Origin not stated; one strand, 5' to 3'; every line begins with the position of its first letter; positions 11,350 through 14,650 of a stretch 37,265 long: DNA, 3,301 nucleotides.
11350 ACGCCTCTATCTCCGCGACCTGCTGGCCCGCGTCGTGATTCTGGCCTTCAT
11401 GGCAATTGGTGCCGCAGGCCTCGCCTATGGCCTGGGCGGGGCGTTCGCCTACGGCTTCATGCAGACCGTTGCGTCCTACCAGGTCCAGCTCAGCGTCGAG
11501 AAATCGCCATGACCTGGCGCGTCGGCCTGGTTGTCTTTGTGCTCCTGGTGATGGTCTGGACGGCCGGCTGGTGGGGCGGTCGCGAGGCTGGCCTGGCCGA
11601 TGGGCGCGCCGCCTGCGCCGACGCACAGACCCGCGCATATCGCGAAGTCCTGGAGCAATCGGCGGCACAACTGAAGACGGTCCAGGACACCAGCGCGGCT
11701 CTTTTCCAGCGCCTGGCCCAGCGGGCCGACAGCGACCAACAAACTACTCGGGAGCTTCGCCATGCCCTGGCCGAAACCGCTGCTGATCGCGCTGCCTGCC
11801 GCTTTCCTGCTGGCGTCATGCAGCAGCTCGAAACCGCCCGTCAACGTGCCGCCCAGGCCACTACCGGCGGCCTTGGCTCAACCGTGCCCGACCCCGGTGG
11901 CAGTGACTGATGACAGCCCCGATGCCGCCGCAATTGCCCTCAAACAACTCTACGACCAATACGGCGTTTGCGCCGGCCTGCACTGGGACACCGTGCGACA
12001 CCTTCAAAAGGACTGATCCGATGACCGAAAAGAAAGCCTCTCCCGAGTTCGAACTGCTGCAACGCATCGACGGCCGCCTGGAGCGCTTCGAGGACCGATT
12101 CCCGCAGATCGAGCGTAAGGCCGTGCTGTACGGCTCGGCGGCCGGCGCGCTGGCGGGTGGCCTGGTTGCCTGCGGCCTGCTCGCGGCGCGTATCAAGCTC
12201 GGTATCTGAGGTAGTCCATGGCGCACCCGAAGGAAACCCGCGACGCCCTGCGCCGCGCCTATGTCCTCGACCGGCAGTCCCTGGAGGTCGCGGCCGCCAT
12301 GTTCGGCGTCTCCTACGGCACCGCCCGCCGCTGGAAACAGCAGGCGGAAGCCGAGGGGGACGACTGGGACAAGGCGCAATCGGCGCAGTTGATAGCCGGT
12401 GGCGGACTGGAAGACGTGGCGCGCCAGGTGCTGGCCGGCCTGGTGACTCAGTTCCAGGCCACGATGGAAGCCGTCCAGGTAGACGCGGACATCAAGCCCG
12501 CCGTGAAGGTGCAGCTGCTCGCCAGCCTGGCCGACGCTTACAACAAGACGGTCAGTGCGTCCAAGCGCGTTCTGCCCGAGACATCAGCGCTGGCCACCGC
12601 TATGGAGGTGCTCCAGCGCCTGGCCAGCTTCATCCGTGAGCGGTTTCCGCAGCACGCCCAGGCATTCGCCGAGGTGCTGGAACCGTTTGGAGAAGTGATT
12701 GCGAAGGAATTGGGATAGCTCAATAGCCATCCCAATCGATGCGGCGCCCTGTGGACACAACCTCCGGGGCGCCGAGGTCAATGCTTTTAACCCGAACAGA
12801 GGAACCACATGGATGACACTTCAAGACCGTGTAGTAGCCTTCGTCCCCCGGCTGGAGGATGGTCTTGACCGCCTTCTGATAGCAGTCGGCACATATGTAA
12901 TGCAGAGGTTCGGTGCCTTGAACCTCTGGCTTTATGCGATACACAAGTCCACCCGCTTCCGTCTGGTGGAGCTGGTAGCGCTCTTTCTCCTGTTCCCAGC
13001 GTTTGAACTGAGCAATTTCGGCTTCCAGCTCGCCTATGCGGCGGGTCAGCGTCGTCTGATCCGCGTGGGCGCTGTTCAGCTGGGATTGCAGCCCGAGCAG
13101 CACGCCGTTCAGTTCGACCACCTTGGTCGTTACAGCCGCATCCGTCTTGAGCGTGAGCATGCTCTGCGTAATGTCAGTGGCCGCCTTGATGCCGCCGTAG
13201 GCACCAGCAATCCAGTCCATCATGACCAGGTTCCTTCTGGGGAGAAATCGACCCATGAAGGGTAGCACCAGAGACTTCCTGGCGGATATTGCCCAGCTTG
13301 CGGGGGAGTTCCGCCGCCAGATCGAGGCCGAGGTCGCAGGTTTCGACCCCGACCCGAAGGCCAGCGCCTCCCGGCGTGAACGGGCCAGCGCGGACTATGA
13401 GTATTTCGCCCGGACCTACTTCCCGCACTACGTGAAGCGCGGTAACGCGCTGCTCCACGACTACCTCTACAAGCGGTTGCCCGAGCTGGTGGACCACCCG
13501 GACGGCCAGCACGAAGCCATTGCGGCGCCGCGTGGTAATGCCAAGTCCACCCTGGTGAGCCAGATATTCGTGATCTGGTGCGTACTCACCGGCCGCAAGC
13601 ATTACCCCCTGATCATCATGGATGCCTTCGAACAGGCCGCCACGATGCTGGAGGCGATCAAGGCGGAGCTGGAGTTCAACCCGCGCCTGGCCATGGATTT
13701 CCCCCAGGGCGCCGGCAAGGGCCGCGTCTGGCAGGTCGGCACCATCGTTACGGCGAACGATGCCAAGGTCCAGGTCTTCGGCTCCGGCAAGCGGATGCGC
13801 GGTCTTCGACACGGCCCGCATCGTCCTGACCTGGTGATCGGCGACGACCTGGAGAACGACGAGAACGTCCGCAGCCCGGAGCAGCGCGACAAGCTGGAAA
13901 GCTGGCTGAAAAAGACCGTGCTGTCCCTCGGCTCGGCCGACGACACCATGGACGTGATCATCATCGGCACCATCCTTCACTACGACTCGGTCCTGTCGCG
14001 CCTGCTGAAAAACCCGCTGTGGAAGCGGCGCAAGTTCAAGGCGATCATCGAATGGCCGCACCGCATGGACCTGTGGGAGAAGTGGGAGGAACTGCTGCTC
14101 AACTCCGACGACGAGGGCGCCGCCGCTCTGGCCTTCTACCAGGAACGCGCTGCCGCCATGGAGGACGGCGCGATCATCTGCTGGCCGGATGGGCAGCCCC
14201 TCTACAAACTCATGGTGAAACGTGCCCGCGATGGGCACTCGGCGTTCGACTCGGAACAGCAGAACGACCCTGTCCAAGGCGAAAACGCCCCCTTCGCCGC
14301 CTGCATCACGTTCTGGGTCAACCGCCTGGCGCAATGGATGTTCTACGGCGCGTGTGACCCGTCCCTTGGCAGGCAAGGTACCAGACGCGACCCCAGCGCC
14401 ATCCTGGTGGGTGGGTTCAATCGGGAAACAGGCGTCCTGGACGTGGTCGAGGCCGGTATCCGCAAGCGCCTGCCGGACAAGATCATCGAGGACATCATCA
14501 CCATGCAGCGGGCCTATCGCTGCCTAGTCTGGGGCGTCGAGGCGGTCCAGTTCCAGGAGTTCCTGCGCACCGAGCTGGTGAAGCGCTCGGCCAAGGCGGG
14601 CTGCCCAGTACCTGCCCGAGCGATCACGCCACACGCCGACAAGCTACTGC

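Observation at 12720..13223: Antisense-oriented coiled-coil/zinc-ribbon gene wedged between the small and large terminase genes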

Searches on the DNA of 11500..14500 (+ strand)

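Call 5: search_dna_similar(query=window:11500-14500:+, collection=phages, mode=near, max_rows=40)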
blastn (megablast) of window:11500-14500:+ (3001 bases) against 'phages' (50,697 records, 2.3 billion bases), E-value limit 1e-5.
Records with a match: 123; places in all: 124; records where one place covers at least 80% of the query: 68.
Best place of each record, by identity: 95-99% 75; 90-95% 46; 60-80% 2.
By first word of the organism name: Pseudomonas 120; Burkholderia 2; Bacteriophage 1.
By host as written in the record: Pseudomonas aeruginosa 35; - 31; Pseudomonas aeruginosa PA14 31; Pseudomonas aeruginosa PAS429 2; Pseudomonas aeruginosa Ps33 2; Pseudomonas aeruginosa YMC12/01/R960 2; Pseudomonas aeruginosa YMC12/01/R24 2; Pseudomonas aeruginosa clinical isolate 2; and 15 more.
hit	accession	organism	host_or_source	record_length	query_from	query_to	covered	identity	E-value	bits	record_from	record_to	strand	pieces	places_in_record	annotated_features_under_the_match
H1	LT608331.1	Pseudomonas phage vB_PaeS_PcyII-40_PfII40a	-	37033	1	3000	100%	96.9%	0e+0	5031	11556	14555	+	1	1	hypothetical protein (x5) | DNA-binding protein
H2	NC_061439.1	Pseudomonas phage vB_PaeS_PcyII-40_PfII40a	-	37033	1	3000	100%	96.9%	0e+0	5031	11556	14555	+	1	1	hypothetical protein (x4) | DNA binding protein | Rz-like spanin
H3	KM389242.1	Pseudomonas phage F_TK1932sp/Pa1651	-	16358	1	3000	100%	96.7%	0e+0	4998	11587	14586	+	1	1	record has no annotation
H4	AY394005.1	Pseudomonas phage D3112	Pseudomonas aeruginosa PAS429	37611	10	3000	100%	96.7%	0e+0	4972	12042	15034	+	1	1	orf26: hypothetical protein | orf25: hypothetical protein | orf24: hypothetical protein | orf22: hypothetical protein | orf23: hypothetical protein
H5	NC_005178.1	Pseudomonas phage D3112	Pseudomonas aeruginosa PAS429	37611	10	3000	100%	96.7%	0e+0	4972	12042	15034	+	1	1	orf26: terminase large subunit | orf25: hypothetical protein | orf24: DNA binding protein | orf22: Rz-like spanin | orf23: hypothetical protein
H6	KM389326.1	Pseudomonas phage F_KK2074sp/Pa1651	-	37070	10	3001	100%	95.3%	0e+0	4739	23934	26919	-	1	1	record has no annotation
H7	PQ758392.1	Pseudomonas phage PA38/1329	Pseudomonas aeruginosa 147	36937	10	3000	100%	95.2%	0e+0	4715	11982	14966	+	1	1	hypothetical protein (x6)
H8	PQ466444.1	Pseudomonas phage VAC1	Pseudomonas aeruginosa PA14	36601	10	3000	100%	95.2%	0e+0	4715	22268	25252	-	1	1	hypothetical protein (x6)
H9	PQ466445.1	Pseudomonas phage VAC3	Pseudomonas aeruginosa PA14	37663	10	3000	100%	95.2%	0e+0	4715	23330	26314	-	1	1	hypothetical protein (x6)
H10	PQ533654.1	Pseudomonas phage Cinder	Pseudomonas aeruginosa PA14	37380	10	3000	100%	95.2%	0e+0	4715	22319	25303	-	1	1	hypothetical protein (x6) | DNA-binding protein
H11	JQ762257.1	Pseudomonas phage MP42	Pseudomonas aeruginosa PA14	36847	10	3000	100%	95.2%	0e+0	4715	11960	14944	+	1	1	phage uncharacterized protein | hypothetical protein (x4)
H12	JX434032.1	Pseudomonas phage JBD30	-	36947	10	3000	100%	95.2%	0e+0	4715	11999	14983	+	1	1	hypothetical protein (x7)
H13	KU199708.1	Pseudomonas phage JBD69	Pseudomonas aeruginosa PA14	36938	10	3000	100%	95.2%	0e+0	4715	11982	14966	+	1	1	hypothetical protein (x6) | putative DNA-binding protein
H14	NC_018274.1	Pseudomonas phage MP42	Pseudomonas aeruginosa PA14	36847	10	3000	100%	95.2%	0e+0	4715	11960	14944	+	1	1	terminase large subunit | hypothetical protein (x2) | DNA binding protein | Rz-like spanin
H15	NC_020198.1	Pseudomonas phage JBD30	-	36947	10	3000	100%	95.2%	0e+0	4715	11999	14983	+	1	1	terminase large subunit | DNA binding protein | hypothetical protein (x4) | Rz-like spanin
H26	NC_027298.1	Pseudomonas phage LPB1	hospital sewage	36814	1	3000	91%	95.6%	0e+0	4371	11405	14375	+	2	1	terminase large subunit | hypothetical protein (x3) | DNA binding protein | Rz-like spanin | putative Rz.1 protein | and 2 other names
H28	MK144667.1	Pseudomonas phage Spike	Pseudomonas aeruginosa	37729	1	3000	82%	97.5%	0e+0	4199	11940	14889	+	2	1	terminase large subunit | putative DNA-binding protein | putative Rz protein | hypothetical protein (x4) | putative Rz.1 protein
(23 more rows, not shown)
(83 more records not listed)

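Call 6: get_annotated_region(hit=H5, flank=500)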
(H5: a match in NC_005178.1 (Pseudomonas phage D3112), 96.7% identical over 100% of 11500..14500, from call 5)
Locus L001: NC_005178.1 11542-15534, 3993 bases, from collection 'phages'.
description: Bacteriophage D3112, complete genome.
organism: Pseudomonas phage D3112 (NCBI taxid 2907964)
taxonomy: Viruses; Duplodnaviria; Heunggongvirae; Uroviricota; Caudoviricetes; Casadabanvirus; Casadabanvirus D3112
host: Pseudomonas aeruginosa PAS429; source: -; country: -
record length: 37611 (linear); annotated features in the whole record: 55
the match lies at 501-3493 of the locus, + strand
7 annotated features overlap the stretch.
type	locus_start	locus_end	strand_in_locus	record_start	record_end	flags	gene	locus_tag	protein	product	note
CDS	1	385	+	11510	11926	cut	orf21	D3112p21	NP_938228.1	endolysin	similar to phage PM2 structural protein P5 of Altermonas, NP_049909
CDS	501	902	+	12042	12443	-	orf22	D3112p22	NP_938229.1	Rz-like spanin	-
CDS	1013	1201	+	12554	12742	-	orf23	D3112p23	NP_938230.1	hypothetical protein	-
CDS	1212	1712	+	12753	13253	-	orf24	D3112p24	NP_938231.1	DNA binding protein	similar to prophage PNM1 hypothetical DNA-binding protein in Neisseria meningitidis Z2491, NP_284564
CDS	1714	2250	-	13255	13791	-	orf25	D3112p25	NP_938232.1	hypothetical protein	similar to phage HK620 unknown protein, NP_112049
CDS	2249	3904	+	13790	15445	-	orf26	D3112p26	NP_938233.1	terminase large subunit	similar to prophage PNM2 hypothetical protein in Neisseria meningitidis Z2491, NP_284562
CDS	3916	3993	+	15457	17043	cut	orf27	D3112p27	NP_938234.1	portal protein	similar to phage Mu gp29, NP_050633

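Call 7: get_annotated_region(hit=H15, flank=500)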
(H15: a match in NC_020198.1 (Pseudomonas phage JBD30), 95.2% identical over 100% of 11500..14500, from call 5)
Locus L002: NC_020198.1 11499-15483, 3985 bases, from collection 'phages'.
description: Pseudomonas phage JBD30, complete genome.
organism: Pseudomonas phage JBD30 (NCBI taxid 1223260)
taxonomy: Viruses; Duplodnaviria; Heunggongvirae; Uroviricota; Caudoviricetes; Casadabanvirus; Casadabanvirus JBD30
host: -; source: -; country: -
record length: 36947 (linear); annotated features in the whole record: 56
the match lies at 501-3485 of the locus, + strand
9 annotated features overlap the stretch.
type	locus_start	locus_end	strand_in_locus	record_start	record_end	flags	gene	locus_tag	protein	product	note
CDS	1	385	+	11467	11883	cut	-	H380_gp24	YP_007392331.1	endolysin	-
CDS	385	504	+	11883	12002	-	-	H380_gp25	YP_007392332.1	hypothetical protein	-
CDS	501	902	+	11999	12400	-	-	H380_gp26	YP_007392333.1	Rz-like spanin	-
CDS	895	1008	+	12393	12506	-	-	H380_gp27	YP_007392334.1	hypothetical protein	-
CDS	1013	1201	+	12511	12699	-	-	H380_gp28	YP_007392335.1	hypothetical protein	-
CDS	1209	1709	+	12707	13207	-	-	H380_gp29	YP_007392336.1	DNA binding protein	-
CDS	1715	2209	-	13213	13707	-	-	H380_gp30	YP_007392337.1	hypothetical protein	-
CDS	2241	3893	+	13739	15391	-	-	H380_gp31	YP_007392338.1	terminase large subunit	-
CDS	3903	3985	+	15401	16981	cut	-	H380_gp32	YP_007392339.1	portal protein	-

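Call 8: get_annotated_region(hit=H28, flank=500)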
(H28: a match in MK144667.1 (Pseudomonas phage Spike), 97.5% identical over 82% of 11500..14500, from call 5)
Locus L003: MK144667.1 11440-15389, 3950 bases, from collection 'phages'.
description: Pseudomonas phage Spike, complete genome.
organism: Pseudomonas phage Spike (NCBI taxid 2486665)
taxonomy: Viruses; Duplodnaviria; Heunggongvirae; Uroviricota; Caudoviricetes; Casadabanvirus; Casadabanvirus spike
host: Pseudomonas aeruginosa; source: voided urine; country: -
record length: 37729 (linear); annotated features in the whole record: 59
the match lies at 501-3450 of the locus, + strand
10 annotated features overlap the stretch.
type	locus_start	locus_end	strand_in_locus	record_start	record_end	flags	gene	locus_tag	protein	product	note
CDS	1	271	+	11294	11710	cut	-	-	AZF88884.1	putative structural protein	-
CDS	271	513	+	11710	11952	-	-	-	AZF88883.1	hypothetical protein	-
CDS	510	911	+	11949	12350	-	-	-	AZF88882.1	putative Rz protein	-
CDS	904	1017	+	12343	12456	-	-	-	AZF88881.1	putative Rz.1 protein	-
CDS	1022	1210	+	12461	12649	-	-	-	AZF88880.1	hypothetical protein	-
CDS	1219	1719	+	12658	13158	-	-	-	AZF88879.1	putative DNA-binding protein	-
CDS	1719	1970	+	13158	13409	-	-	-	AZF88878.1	hypothetical protein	-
CDS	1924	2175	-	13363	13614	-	-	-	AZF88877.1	hypothetical protein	-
CDS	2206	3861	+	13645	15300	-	-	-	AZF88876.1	terminase large subunit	-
CDS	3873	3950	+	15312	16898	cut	-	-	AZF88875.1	portal protein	-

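Call 9: get_annotated_region(hit=H26, flank=500)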
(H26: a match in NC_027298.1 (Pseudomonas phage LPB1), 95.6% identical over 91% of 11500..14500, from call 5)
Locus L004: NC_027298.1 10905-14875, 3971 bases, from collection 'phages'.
description: Pseudomonas phage LPB1, complate genome.
organism: Pseudomonas phage LPB1 (NCBI taxid 2994047)
taxonomy: Viruses; Duplodnaviria; Heunggongvirae; Uroviricota; Caudoviricetes; Casadabanvirus; Casadabanvirus LPB1
host: -; source: hospital sewage; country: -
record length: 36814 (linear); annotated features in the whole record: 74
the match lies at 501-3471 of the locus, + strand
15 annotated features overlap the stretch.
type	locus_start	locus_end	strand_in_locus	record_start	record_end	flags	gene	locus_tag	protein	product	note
CDS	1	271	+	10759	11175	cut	-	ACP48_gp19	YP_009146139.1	endolysin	ORF21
CDS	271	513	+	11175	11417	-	-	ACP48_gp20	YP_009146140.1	hypothetical protein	ORF21.1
CDS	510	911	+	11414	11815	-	-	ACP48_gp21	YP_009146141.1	Rz-like spanin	ORF22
CDS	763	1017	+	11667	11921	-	-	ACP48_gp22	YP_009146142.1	putative Rz.1 protein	ORF22.1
regulatory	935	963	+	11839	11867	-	-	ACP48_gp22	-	promoter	-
CDS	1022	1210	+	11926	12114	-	-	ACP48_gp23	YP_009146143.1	hypothetical protein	ORF23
regulatory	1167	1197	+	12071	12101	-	-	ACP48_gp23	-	promoter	-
CDS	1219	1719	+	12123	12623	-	-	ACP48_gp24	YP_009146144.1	DNA binding protein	ORF24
regulatory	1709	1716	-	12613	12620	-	-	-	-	terminator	-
CDS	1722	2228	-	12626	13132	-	-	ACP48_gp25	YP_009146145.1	hypothetical protein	ORF25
regulatory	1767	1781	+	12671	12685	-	-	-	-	terminator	-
regulatory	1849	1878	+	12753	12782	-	-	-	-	promoter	-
regulatory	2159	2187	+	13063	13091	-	-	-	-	promoter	-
CDS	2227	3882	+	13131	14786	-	-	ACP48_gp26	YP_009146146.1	terminase large subunit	ORF26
CDS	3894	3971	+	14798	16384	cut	-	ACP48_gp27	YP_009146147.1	portal protein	ORF27; structural protein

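Call 77: search_dna_similar(query=window:12300-13700:+, collection=phages, mode=near, max_rows=60, rows=spread)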
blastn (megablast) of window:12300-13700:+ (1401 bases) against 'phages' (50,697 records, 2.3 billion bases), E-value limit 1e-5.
Records with a match: 121; places in all: 122; records where one place covers at least 80% of the query: 28.
Best place of each record, by identity: 95-99% 50; 90-95% 20; 80-90% 51.
By first word of the organism name: Pseudomonas 120; Bacteriophage 1.
By host as written in the record: Pseudomonas aeruginosa 35; - 31; Pseudomonas aeruginosa PA14 31; Pseudomonas aeruginosa PAS429 2; Pseudomonas aeruginosa Ps33 2; Pseudomonas aeruginosa YMC12/01/R960 2; Pseudomonas aeruginosa YMC12/01/R24 2; Pseudomonas aeruginosa clinical isolate 2; and 14 more.
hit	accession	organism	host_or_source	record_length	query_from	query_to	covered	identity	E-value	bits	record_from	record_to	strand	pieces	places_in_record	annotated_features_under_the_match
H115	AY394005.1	Pseudomonas phage D3112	Pseudomonas aeruginosa PAS429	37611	1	1398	100%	97.9%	0e+0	2416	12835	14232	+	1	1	orf25: hypothetical protein | orf26: hypothetical protein | orf24: hypothetical protein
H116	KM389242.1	Pseudomonas phage F_TK1932sp/Pa1651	-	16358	1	1394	100%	96.7%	0e+0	2320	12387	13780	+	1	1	record has no annotation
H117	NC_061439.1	Pseudomonas phage vB_PaeS_PcyII-40_PfII40a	-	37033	1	1394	100%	96.6%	0e+0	2314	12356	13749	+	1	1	hypothetical protein (x2) | DNA binding protein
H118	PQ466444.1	Pseudomonas phage VAC1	Pseudomonas aeruginosa PA14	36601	1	1401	100%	93.6%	0e+0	2084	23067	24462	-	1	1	hypothetical protein (x3)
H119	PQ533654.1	Pseudomonas phage Cinder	Pseudomonas aeruginosa PA14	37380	1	1401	100%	93.6%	0e+0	2084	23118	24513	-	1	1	hypothetical protein (x2) | DNA-binding protein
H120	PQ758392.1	Pseudomonas phage PA38/1329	Pseudomonas aeruginosa 147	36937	1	1398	100%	93.7%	0e+0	2084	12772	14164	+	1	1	hypothetical protein (x3)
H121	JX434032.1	Pseudomonas phage JBD30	-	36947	1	1398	100%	93.7%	0e+0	2084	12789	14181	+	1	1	hypothetical protein (x3)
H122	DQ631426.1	Pseudomonas phage DMS3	-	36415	1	1398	100%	93.7%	0e+0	2084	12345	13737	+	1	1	hypothetical protein (x3)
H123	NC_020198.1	Pseudomonas phage JBD30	-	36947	1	1398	100%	93.7%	0e+0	2084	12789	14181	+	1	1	hypothetical protein | terminase large subunit | DNA binding protein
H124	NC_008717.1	Pseudomonas phage DMS3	Pseudomonas aeruginosa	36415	1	1398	100%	93.7%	0e+0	2084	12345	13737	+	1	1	hypothetical protein | terminase large subunit | DNA binding protein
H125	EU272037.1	Pseudomonas phage MP38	Pseudomonas aeruginosa PA14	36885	1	1394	93%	95.3%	0e+0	2066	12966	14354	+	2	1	ORF25: hypothetical protein | ORF26: hypothetical protein | ORF24: hypothetical protein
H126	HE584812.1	Pseudomonas phage LPB1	hospital sewage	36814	1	1398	80%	93.4%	0e+0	1661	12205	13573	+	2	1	hypothetical protein (x2) | putative large subunit terminase | promoter (x2) | terminator (x2)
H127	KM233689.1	Pseudomonas phage H70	Pseudomonas aeruginosa Ps33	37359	1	1398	80%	93.3%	0e+0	1656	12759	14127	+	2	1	hypothetical protein (x2) | terminase large subunit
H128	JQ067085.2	Pseudomonas phage PaMx73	Pseudomonas aeruginosa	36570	1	1398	80%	93.2%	0e+0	1650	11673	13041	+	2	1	hypothetical protein (x2) | terminase large subunit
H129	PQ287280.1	Pseudomonas phage Komp_PA14_H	Pseudomonas aeruginosa PA14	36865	1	955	68%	96.3%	0e+0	1570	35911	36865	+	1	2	hypothetical protein | DNA binding protein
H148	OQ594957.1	Pseudomonas phage vB_Pae_LESphi4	Pseudomonas aeruginosa LESB58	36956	1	1398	58%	96.8%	0e+0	1363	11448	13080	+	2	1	FAD synthetase-related enzyme | terminase large subunit | DNA binding protein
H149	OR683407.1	Pseudomonas phage Meltemi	Pseudomonas aeruginosa LRJ32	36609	1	1398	58%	96.1%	0e+0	1329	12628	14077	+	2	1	hypothetical protein (x2) | terminase large subunit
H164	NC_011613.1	Pseudomonas phage MP29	Pseudomonas aeruginosa PA14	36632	1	408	29%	86.3%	6e-122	444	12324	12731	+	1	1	ORF24: DNA binding protein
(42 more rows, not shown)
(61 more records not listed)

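Call 78: get_annotated_region(hit=H148, flank=300)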
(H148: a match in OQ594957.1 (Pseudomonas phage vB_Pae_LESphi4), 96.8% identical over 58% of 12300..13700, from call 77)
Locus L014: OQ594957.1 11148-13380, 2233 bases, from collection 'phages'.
description: Pseudomonas phage vB_Pae_LESphi4, complete genome.
organism: Pseudomonas phage vB_Pae_LESphi4 (NCBI taxid 3038227)
taxonomy: Viruses; Duplodnaviria; Heunggongvirae; Uroviricota; Caudoviricetes; Casadabanvirus
host: Pseudomonas aeruginosa LESB58; source: CF lung; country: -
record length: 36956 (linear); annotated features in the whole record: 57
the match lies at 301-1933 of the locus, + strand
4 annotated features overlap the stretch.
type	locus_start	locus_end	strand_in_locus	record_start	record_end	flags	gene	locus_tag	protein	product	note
CDS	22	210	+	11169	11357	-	-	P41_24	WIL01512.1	lytic protein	DUF1804 family lytic protein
CDS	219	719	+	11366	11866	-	-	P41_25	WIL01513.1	DNA binding protein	-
CDS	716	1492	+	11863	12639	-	-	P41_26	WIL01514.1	FAD synthetase-related enzyme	FAD synthetase-related enzyme NinC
CDS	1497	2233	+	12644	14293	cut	-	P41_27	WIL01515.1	terminase large subunit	-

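Call 79: get_annotated_region(hit=H149, flank=300)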
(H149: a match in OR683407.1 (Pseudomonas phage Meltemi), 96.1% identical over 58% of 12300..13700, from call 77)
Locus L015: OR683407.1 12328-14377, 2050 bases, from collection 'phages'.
description: Pseudomonas phage Meltemi, complete genome.
organism: Pseudomonas phage Meltemi (NCBI taxid 3097006)
taxonomy: Viruses; Duplodnaviria; Heunggongvirae; Uroviricota; Caudoviricetes; Casadabanvirus
host: Pseudomonas aeruginosa LRJ32; source: -; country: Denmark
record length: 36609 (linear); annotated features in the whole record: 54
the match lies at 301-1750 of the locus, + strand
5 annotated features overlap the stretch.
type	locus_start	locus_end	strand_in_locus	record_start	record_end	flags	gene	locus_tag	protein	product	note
CDS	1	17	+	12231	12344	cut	-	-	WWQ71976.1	hypothetical protein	-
CDS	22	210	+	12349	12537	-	-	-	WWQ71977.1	hypothetical protein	label: hypothetical protein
CDS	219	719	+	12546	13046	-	-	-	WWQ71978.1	hypothetical protein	label: hypothetical protein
CDS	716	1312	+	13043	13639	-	-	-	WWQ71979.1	hypothetical protein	-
CDS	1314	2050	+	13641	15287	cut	-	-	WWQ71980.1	terminase large subunit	label: Terminase large subunit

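Call 80: get_annotated_region(hit=H164, flank=2500)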
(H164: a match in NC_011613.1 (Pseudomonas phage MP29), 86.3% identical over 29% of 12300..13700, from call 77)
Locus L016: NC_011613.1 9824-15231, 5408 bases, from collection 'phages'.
description: Pseudomonas phage MP29, complete genome.
organism: Pseudomonas phage MP29 (NCBI taxid 2914008)
taxonomy: Viruses; Duplodnaviria; Heunggongvirae; Uroviricota; Caudoviricetes; Casadabanvirus; Casadabanvirus MP29
host: Pseudomonas aeruginosa PA14; source: -; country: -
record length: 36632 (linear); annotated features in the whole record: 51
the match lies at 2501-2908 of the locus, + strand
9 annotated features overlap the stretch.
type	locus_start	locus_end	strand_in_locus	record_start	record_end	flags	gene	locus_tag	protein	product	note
CDS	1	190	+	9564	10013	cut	ORF19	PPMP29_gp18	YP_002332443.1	late transcriptional activator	-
CDS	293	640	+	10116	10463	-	ORF19a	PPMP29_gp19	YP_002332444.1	hypothetical protein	-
CDS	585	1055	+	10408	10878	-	ORF20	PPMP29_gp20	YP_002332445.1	hypothetical protein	-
CDS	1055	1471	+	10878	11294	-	ORF21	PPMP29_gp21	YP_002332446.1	endolysin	-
CDS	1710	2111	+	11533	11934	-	ORF22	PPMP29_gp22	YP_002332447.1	Rz-like spanin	-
CDS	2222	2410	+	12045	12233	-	ORF23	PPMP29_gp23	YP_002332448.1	hypothetical protein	-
CDS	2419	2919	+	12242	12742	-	ORF24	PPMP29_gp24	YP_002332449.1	DNA binding protein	-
CDS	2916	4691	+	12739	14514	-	ORF26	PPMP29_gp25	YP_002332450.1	hypothetical protein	-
CDS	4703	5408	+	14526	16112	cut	ORF27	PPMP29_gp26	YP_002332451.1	portal protein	-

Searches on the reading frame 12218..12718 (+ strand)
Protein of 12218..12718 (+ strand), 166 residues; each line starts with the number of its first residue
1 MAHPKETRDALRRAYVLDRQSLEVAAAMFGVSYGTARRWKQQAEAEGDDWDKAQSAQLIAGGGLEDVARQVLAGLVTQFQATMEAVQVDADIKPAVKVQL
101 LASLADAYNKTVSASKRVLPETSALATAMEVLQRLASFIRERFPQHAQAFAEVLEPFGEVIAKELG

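Call 11: search_protein_families(library=pfam, proteins=[window:12218-12718:+], max_evalue=1)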
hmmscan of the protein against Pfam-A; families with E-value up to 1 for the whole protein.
window:12218-12718:+ (166 aa): 7 families
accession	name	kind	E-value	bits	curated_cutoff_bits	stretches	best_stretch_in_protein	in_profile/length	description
PF08822.17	DUF1804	-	2.1e-62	210.3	29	1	1-164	1-164/164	Protein of unknown function (DUF1804)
PF13518.12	HTH_28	-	3.5e-06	27.4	25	1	15-48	8-41/52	Helix-turn-helix domain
PF13384.12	HTH_23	-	7.6e-05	22.9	24.6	1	18-49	16-47/50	Homeodomain-like domain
PF13551.12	HTH_29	-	0.015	15.8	28.1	1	21-47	13-40/64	Winged helix-turn helix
PF08281.18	Sigma70_r4_2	-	0.027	14.6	25.7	1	4-44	12-51/54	Sigma-70, region 4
PF01527.26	HTH_Tnp_1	-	0.068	13.8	24.1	1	25-51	29-54/75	Transposase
PF04545.22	Sigma70_r4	-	0.073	13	24.1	1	6-43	8-44/50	Sigma-70, region 4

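Call 12: search_protein_families(library=phrogs, proteins=[window:12218-12718:+], max_evalue=0.01)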
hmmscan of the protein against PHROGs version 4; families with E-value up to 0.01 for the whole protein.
window:12218-12718:+ (166 aa): 3 families
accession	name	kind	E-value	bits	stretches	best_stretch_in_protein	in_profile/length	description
phrog_756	-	DNA, RNA and nucleotide metabolism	2.1e-76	256.4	1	1-166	1-166/166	DNA binding protein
phrog_1729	-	unknown function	0.0011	20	0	9-43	83-116/142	-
phrog_4151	-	DNA, RNA and nucleotide metabolism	0.0013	19.6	1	5-154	7-140/154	DNA binding protein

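Call 15: search_protein_families(library=ncbifam, proteins=[window:12218-12718:+], max_evalue=0.1)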
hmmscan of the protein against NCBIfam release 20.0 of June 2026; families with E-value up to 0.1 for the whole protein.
window:12218-12718:+ (166 aa): 3 families
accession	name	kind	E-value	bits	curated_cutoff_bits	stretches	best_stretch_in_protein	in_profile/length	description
NF033577.2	transpos_IS481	equivalog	0.0045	16.5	224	1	11-49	5-43/284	IS481 family transposase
NF033545.0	transpos_IS630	equivalog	0.019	14.4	100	1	19-50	12-41/299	IS630 family transposase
NF033516.0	transpos_IS3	equivalog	0.061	12.5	160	1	10-106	6-99/369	IS3 family transposase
